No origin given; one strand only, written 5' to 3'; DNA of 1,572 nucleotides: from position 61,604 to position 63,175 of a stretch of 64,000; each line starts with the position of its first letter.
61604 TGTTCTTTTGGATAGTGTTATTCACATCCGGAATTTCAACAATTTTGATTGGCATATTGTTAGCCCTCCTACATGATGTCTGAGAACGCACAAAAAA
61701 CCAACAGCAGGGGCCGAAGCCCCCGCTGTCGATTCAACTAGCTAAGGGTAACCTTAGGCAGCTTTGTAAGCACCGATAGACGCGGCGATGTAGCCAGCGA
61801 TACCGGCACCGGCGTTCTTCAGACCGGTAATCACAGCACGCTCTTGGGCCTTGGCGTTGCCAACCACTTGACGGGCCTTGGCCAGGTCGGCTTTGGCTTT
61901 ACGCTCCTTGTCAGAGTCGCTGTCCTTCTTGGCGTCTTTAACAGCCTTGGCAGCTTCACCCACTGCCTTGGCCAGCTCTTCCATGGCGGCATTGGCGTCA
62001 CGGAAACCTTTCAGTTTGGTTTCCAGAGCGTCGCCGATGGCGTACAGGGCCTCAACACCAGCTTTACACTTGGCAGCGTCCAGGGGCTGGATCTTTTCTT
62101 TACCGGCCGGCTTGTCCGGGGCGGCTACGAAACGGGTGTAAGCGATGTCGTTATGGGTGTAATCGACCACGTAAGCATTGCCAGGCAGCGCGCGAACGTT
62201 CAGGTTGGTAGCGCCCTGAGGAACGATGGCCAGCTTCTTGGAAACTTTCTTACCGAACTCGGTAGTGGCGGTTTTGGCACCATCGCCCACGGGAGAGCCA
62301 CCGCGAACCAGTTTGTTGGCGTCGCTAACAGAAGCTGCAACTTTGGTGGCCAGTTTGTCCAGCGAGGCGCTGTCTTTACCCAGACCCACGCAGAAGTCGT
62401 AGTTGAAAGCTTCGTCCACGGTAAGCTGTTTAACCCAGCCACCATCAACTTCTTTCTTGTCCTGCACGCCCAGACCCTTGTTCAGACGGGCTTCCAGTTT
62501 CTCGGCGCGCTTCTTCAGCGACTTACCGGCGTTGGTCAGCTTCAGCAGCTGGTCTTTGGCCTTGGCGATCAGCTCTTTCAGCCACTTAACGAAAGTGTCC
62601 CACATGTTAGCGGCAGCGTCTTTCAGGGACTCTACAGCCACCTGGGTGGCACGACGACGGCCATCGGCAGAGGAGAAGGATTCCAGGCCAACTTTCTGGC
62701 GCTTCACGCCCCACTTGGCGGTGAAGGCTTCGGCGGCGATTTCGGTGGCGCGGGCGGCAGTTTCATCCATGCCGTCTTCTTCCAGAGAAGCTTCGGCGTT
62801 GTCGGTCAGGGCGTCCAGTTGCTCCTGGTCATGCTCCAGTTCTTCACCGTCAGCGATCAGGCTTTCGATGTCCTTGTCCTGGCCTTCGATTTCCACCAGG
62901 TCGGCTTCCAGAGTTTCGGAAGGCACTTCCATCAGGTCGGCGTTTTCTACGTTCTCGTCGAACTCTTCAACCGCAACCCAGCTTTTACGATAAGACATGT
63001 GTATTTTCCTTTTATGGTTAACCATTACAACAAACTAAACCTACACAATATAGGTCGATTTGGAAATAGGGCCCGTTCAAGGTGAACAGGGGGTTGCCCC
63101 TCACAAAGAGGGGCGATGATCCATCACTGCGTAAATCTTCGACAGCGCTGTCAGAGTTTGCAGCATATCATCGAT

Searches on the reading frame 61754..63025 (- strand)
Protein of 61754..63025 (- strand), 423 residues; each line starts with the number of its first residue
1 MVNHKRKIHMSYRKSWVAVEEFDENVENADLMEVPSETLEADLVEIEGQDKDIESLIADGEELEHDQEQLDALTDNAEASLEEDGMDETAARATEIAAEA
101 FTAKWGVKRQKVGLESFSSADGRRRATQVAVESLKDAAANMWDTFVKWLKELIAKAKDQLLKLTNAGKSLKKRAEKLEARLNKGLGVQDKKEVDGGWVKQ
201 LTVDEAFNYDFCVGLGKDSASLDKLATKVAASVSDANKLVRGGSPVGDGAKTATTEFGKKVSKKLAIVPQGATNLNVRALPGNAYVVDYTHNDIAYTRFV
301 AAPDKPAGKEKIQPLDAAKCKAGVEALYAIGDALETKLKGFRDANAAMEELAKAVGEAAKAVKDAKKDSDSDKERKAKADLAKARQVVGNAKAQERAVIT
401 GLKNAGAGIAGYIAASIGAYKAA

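Call 83: search_protein_families(library=phrogs, proteins=[window:61754-63025:-], max_evalue=0.00001)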
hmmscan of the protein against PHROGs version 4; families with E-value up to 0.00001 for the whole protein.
window:61754-63025:- (423 aa): 4 families
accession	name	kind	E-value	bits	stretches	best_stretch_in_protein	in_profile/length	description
phrog_2497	-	head and packaging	4.7e-86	290.6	1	10-422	12-440/455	internal head protein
phrog_6807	-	head and packaging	7.5e-11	42.8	1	47-399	91-437/462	internal head protein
phrog_5750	-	head and packaging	3e-09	37.7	1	19-384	29-383/414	internal head protein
phrog_37766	-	unknown function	9.1e-06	26.1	1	34-182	38-186/441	-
